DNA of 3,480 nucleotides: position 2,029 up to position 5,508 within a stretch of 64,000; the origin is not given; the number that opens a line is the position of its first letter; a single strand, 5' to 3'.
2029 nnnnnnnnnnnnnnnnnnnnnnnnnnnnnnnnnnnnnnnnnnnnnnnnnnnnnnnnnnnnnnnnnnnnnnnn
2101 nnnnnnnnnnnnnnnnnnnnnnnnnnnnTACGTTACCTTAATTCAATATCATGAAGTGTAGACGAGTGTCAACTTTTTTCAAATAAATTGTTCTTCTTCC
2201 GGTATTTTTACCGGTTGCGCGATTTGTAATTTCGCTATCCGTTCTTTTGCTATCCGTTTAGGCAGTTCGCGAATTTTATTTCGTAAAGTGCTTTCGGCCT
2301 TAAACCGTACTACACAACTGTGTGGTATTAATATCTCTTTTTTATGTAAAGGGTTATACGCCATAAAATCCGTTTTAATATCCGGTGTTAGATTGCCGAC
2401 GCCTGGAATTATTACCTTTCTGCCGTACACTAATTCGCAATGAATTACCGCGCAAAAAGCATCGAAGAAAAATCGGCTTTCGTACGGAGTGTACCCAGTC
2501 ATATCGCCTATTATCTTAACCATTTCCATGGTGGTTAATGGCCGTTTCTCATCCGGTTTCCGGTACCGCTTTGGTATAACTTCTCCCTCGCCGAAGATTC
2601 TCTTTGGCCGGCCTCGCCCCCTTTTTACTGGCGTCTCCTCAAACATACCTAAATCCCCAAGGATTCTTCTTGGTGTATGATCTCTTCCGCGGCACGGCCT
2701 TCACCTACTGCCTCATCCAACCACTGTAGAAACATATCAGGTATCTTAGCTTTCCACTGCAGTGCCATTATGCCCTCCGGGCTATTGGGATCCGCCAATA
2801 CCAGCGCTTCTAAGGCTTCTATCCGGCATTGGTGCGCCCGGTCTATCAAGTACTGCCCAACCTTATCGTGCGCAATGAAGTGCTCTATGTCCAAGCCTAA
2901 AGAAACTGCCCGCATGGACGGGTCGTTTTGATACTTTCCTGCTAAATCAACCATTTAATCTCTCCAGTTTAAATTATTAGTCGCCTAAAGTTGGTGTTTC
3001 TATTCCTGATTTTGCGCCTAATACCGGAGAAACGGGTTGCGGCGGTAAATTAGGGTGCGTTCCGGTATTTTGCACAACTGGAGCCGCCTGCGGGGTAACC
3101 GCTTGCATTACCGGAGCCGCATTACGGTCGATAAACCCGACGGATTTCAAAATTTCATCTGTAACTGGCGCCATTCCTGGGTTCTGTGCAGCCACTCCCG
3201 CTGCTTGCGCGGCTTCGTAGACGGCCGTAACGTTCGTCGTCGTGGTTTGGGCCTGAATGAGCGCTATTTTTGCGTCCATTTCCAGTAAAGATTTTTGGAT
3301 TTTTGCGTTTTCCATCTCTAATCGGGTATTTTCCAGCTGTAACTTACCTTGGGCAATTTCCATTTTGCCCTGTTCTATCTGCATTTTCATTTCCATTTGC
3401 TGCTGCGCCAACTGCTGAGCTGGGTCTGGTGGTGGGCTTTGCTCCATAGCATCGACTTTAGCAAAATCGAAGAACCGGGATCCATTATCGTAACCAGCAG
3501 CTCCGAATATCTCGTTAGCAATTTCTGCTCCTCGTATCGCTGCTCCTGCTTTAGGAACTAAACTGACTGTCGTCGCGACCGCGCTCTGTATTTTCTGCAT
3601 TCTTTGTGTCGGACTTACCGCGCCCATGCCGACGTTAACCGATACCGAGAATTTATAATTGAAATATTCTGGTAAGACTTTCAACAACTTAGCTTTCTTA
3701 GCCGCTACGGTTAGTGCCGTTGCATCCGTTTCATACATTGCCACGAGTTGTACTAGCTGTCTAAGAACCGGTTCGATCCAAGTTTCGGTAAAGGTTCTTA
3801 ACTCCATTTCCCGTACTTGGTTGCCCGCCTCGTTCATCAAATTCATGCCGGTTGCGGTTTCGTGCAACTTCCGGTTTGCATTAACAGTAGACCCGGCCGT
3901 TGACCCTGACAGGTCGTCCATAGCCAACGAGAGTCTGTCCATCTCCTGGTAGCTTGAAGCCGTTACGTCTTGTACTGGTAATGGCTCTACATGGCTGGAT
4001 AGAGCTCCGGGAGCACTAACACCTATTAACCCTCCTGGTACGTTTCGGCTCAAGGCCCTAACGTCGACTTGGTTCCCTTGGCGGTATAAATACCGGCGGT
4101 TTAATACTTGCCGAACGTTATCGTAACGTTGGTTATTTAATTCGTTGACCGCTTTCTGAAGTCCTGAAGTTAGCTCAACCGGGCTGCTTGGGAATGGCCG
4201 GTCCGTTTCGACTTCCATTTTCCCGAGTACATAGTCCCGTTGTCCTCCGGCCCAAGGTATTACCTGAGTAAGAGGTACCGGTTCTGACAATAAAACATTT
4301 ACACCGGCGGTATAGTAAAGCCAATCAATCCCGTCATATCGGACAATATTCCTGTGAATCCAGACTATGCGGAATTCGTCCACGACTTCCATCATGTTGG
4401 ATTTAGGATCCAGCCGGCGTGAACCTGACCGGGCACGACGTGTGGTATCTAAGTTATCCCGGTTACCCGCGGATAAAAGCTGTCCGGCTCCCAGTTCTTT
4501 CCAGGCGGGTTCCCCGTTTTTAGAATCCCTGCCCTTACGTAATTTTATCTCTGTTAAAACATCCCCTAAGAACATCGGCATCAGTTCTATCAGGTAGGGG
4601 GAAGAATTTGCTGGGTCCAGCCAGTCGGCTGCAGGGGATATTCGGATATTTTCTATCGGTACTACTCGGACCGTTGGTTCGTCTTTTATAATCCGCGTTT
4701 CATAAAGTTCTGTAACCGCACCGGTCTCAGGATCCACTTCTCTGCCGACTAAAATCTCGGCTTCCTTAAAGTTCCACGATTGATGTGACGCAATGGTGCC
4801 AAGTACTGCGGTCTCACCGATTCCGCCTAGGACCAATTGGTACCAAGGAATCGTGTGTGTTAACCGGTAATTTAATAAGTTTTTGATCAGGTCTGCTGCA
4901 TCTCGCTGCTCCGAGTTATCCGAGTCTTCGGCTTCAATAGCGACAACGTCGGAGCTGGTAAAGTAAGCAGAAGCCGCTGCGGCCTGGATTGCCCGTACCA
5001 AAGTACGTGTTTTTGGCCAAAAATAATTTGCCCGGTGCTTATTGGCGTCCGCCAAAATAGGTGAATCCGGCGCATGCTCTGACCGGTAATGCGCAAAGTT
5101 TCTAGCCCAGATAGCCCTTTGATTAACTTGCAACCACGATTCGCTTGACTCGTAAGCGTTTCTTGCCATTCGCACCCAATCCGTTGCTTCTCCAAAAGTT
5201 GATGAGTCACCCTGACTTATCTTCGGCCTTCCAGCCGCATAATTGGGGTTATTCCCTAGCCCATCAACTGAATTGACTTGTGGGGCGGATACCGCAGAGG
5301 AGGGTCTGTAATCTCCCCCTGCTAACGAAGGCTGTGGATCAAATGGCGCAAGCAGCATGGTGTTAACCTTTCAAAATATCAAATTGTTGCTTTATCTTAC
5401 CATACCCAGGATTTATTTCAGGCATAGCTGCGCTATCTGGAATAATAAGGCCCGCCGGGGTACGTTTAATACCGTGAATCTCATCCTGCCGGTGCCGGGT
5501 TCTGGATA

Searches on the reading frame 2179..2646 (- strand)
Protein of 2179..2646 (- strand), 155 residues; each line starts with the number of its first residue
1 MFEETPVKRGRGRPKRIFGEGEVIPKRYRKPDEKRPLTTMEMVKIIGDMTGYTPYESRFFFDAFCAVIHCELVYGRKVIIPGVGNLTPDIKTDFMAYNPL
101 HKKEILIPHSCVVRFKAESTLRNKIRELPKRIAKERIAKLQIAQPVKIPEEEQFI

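Call 8: search_protein_families(library=pfam, proteins=[window:2179-2646:-], max_evalue=0.01)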
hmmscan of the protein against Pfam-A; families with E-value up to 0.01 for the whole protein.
window:2179-2646:- (155 aa): 2 families
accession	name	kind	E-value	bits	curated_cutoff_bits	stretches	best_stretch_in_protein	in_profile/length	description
PF00216.26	Bac_DNA_binding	-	6e-12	46.1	22.4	1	38-125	2-89/90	Bacterial DNA-binding protein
PF18291.6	HU-HIG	-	0.0011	19.5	26.2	1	21-127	17-120/125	HU domain fused to wHTH, Ig, or Glycine-rich motif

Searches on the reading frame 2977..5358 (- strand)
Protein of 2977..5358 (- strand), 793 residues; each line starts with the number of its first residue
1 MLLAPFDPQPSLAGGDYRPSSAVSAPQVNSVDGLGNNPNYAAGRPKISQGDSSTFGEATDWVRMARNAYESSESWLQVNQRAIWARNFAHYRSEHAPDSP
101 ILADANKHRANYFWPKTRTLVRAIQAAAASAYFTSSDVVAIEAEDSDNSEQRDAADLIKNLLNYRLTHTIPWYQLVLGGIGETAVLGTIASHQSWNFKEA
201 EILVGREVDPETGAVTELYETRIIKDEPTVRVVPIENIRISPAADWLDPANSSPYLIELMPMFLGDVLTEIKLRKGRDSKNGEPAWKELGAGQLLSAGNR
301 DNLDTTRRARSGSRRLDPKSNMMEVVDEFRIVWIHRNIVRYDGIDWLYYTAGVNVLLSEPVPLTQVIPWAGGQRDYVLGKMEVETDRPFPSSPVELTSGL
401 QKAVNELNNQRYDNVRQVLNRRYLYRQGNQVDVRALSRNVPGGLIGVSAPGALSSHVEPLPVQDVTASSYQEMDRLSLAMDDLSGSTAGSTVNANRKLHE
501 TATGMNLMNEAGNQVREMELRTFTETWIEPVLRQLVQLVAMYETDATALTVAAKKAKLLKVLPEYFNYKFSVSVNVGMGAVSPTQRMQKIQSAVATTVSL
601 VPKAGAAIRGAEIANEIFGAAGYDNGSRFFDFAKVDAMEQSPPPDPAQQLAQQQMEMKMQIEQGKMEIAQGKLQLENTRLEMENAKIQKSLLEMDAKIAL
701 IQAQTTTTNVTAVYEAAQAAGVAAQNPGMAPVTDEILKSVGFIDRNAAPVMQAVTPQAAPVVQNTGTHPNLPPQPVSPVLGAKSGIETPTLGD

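Call 8: search_protein_families(library=pfam, proteins=[window:2977-5358:-], max_evalue=0.01)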
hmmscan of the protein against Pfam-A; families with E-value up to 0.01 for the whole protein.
window:2977-5358:- (793 aa): 1 family
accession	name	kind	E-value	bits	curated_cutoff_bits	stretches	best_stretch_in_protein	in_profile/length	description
PF23899.1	SU10_portal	-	9.7e-41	140.3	30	1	220-661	182-592/593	Phage SU10 portal protein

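Call 39: search_dna_similar(query=window:2977-5358:-, collection=phages, mode=protein, max_rows=15)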
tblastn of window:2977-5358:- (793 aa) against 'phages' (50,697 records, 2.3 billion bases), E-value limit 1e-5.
Records with a match: 38; places in all: 38; records where one place covers at least 80% of the query: 0.
Best place of each record, by identity: <60% 38.
By first word of the organism name: Vibrio 28; Escherichia 4; Bacteriophage 4; Methylophilales 1; Caudoviricetes 1.
By host as written in the record: - 22; Vibrio crassostreae 6; Escherichia coli 4; Helicobacter pullorum 2; Vibrio tasmaniensis 1; Methylophilales bacterium H5P1 1; Helicobacter pullorum NCTC 12824 1; Helicobacter pullorum NCTC 12824 genome 1.
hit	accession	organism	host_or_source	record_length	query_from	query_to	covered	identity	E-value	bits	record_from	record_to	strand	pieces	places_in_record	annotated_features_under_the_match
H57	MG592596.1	Vibrio phage 1.232.O._10N.261.51.E11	Vibrio tasmaniensis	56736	47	630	74%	32.3%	5e-97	337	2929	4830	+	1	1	coil containing protein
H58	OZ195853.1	Vibrio phage D279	Seawater and oysters mix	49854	47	630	74%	32.0%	3e-96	335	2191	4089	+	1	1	hypothetical protein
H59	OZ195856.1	Vibrio phage D273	Seawater and oysters mix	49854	47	630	74%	32.0%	3e-96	335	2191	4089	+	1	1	hypothetical protein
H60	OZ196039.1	Vibrio phage D277 g1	Seawater and oysters mix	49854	47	630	74%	32.0%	3e-96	335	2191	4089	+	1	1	hypothetical protein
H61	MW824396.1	Vibrio phage 431E46.1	Vibrio crassostreae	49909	47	630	74%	32.0%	3e-96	335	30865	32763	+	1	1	hypothetical protein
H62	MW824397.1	Vibrio phage 431E48.2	Vibrio crassostreae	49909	47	630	74%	32.0%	3e-96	335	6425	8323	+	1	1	hypothetical protein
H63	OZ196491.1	Vibrio phage D217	Seawater and oysters mix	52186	47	630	74%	32.0%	3e-96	335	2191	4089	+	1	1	hypothetical protein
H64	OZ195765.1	Vibrio phage D65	Seawater and oysters mix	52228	47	630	74%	32.0%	3e-96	335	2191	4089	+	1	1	hypothetical protein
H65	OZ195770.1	Vibrio phage D59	Seawater and oysters mix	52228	47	630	74%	32.0%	3e-96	335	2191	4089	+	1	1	hypothetical protein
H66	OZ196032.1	Vibrio phage D173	Seawater and oysters mix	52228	47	630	74%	32.0%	3e-96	335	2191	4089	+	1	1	hypothetical protein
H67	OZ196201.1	Vibrio phage D68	Seawater and oysters mix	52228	47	630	74%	32.0%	3e-96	335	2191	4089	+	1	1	hypothetical protein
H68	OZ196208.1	Vibrio phage D57 g1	Seawater and oysters mix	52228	47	630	74%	32.0%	3e-96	335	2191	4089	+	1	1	hypothetical protein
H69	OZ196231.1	Vibrio phage D195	Seawater and oysters mix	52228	47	630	74%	32.0%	3e-96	335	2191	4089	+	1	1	hypothetical protein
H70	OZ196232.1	Vibrio phage D198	Seawater and oysters mix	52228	47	630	74%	32.0%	3e-96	335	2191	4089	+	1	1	hypothetical protein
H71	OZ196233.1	Vibrio phage D193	Seawater and oysters mix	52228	47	630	74%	32.0%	3e-96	335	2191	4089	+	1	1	hypothetical protein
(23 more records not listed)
